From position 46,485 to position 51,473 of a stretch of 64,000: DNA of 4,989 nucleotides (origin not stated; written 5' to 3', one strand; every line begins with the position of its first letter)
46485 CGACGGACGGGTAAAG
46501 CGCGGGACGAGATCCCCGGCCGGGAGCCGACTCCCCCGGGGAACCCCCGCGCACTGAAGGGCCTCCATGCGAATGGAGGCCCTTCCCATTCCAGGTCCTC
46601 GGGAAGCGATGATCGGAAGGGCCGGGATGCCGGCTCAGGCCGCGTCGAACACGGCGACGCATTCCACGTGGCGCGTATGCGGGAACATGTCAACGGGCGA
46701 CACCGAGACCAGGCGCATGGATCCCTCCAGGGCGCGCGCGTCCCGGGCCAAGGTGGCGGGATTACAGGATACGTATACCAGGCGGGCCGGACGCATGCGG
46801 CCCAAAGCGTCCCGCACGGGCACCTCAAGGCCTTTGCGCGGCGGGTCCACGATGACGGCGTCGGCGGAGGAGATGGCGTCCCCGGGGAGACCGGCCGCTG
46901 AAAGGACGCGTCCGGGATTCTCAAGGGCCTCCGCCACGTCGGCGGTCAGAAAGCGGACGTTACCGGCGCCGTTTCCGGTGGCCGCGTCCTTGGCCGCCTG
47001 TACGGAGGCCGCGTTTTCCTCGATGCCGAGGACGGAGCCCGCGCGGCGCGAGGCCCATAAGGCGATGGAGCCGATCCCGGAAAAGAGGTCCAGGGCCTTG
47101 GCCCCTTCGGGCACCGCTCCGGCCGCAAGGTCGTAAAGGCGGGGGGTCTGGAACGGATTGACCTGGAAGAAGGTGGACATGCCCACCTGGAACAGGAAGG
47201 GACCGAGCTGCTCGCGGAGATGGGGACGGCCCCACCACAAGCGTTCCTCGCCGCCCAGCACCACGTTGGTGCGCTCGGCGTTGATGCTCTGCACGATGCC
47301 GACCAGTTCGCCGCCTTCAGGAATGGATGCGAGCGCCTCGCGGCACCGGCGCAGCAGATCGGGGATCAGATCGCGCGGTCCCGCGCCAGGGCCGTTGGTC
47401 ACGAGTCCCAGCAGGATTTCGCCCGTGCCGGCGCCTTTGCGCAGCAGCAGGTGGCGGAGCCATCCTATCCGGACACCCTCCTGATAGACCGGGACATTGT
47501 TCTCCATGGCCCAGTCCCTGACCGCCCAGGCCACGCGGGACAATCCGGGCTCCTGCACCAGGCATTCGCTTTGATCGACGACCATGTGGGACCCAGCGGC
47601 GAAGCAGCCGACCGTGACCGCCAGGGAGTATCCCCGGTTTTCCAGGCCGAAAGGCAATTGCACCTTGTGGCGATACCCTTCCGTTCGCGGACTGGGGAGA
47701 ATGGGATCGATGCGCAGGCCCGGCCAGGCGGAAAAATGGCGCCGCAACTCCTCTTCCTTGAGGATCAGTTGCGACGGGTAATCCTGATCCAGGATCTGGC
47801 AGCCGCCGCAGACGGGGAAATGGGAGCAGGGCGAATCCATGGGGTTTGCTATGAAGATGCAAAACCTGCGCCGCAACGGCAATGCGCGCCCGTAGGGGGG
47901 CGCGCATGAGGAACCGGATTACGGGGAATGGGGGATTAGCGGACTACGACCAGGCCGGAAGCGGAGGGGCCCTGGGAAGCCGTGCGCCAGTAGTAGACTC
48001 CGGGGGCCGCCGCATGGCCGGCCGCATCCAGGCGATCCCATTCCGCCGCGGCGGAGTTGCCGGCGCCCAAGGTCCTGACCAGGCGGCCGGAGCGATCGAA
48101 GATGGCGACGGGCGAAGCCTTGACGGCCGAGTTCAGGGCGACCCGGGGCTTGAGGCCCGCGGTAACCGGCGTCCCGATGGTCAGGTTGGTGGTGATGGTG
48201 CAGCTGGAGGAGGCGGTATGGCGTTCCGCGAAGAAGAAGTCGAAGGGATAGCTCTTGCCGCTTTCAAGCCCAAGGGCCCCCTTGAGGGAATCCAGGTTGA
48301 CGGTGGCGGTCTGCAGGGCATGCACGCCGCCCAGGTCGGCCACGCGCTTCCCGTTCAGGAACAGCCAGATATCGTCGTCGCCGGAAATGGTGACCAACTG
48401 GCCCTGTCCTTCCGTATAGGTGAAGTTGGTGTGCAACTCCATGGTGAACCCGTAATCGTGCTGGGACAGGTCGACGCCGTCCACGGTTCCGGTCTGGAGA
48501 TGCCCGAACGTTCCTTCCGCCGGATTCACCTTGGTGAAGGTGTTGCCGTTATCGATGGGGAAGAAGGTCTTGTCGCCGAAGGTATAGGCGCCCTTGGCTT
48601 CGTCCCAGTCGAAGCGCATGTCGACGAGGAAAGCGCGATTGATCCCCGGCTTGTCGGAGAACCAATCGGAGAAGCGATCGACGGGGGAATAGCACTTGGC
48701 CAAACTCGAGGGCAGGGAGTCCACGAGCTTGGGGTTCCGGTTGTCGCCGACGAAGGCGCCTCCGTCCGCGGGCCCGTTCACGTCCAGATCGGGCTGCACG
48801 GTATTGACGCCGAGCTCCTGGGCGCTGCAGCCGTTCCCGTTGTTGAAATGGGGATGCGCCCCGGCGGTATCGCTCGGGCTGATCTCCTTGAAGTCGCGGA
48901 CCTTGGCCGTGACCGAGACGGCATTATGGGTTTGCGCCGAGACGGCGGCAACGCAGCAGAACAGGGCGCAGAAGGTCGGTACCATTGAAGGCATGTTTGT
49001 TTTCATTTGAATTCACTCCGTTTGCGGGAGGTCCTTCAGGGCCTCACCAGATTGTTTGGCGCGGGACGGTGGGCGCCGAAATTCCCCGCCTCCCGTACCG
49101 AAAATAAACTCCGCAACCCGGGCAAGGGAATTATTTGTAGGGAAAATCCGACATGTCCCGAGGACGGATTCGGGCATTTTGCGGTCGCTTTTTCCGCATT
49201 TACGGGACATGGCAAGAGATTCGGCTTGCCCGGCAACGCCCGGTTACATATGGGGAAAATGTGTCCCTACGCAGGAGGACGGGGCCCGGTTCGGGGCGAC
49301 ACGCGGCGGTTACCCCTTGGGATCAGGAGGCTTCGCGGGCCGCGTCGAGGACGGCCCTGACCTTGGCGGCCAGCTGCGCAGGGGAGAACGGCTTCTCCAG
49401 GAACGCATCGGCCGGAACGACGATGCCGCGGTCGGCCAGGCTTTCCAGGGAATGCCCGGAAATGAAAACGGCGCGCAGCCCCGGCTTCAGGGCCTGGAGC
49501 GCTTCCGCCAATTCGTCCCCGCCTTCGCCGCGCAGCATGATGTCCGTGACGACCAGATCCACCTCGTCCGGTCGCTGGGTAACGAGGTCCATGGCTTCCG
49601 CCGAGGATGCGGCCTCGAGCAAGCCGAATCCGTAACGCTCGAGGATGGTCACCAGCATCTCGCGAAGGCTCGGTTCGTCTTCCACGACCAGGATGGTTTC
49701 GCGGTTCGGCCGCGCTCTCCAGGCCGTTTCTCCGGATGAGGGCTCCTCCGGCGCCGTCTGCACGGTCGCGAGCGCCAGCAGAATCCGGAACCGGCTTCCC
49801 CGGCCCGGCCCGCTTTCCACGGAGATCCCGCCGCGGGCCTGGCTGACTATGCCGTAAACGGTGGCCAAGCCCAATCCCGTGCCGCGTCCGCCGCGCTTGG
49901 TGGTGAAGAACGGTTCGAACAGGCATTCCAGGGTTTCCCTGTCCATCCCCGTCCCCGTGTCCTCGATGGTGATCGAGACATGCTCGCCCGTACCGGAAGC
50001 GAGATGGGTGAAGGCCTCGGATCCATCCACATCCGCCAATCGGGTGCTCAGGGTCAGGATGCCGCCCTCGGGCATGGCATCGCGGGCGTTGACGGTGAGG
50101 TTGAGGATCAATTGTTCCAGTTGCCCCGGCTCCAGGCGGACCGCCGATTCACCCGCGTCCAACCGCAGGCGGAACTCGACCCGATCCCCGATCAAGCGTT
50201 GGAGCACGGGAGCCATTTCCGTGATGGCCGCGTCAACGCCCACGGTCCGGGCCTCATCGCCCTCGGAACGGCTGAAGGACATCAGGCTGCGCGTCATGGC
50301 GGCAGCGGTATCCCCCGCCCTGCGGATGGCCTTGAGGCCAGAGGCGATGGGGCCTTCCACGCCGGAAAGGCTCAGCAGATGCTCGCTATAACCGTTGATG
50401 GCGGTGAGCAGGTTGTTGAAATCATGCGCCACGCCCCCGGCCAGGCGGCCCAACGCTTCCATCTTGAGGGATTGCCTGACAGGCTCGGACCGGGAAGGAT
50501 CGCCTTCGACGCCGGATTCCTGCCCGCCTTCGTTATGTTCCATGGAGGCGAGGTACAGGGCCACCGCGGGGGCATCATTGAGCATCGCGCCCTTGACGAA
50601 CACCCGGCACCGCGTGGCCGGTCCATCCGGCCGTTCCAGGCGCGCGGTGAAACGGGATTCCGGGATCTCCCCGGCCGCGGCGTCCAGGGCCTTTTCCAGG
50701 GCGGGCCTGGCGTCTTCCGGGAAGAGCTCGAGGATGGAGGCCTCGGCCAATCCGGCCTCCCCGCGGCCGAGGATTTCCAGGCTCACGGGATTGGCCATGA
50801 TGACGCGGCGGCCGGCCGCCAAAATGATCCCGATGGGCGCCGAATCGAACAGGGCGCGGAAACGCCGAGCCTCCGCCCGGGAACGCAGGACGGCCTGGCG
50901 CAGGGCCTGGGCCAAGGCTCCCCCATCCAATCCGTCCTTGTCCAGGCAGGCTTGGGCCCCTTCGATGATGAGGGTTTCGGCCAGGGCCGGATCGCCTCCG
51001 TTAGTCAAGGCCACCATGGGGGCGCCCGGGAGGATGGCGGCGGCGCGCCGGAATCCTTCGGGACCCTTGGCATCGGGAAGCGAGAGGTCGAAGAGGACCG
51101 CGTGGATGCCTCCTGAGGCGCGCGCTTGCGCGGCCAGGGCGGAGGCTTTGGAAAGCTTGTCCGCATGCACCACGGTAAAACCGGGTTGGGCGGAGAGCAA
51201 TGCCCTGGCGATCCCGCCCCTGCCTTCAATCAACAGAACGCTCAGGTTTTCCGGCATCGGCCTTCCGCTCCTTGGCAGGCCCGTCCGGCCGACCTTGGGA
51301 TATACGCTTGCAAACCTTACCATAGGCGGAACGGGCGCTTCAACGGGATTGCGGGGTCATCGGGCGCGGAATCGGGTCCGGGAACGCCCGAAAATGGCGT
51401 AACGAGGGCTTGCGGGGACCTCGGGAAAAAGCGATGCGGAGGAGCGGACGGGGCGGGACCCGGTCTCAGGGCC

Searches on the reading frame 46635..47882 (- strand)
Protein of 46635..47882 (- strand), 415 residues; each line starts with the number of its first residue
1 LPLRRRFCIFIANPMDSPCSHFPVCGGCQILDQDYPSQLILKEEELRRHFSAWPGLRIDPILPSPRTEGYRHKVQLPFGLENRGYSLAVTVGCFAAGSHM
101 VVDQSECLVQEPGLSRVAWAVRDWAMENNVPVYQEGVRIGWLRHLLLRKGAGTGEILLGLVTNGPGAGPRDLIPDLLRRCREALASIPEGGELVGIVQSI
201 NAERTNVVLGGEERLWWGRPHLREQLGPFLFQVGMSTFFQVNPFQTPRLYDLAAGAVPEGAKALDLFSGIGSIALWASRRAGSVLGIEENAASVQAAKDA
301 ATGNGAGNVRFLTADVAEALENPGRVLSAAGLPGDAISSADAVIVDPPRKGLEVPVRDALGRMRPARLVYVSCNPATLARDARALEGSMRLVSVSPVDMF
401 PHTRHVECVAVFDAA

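Call 70: search_protein_families(library=pfam, proteins=[window:46635-47882:-], max_evalue=0.001)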
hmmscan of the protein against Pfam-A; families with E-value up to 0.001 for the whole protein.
window:46635-47882:- (415 aa): 5 families
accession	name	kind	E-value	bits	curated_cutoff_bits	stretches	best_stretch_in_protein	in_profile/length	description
PF05958.17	tRNA_U5-meth_tr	-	3.6e-15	56.3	23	1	262-409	204-351/357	tRNA (Uracil-5-)-methyltransferase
PF13847.12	Methyltransf_31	-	1.7e-05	25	27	1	260-321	4-67/145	Methyltransferase domain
PF13649.12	Methyltransf_25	-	7.3e-05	23.8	27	1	264-321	2-59/97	Methyltransferase domain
PF05175.20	MTS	-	0.00021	21.4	23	1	260-321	32-95/170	Methyltransferase small domain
PF03602.21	Cons_hypoth95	-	0.00046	20.3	24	1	259-324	41-108/182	Conserved hypothetical protein 95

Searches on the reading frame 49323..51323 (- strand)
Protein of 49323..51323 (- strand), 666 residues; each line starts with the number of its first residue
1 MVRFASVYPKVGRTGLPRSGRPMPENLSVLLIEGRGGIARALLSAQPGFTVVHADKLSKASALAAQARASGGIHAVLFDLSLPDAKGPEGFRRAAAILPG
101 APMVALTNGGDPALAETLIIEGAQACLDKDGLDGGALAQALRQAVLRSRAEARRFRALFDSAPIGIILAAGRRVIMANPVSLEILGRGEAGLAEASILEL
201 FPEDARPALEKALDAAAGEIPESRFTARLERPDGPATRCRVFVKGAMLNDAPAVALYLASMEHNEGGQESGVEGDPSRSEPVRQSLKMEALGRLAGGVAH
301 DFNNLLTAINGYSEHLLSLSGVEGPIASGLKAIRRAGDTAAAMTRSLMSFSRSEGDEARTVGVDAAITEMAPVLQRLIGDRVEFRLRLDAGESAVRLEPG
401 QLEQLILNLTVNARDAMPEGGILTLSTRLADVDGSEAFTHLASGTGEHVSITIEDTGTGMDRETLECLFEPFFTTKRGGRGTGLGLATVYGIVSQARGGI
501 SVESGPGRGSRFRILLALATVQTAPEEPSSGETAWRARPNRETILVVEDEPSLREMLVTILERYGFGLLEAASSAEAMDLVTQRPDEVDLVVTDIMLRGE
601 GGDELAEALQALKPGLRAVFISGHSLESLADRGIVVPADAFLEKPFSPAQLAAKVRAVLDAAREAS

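Call 18: search_protein_families(library=pfam, proteins=[window:49323-51323:-], max_evalue=0.01)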
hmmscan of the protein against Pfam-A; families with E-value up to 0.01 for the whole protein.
window:49323-51323:- (666 aa): 4 families
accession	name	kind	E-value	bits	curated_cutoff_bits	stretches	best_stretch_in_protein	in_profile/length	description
PF00072.30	Response_reg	-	5.8e-28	97.7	30.2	2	544-656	1-111/111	Response regulator receiver domain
PF02518.31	HATPase_c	-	4.7e-21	75.8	26.4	1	401-518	5-109/111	Histidine kinase-, DNA gyrase B-, and HSP90-like ATPase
PF13188.13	PAS_8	-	5e-08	33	21.8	1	153-206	1-52/65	PAS domain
PF00512.31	HisKA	-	9.6e-06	26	26.9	1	291-354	2-64/66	His Kinase A (phospho-acceptor) domain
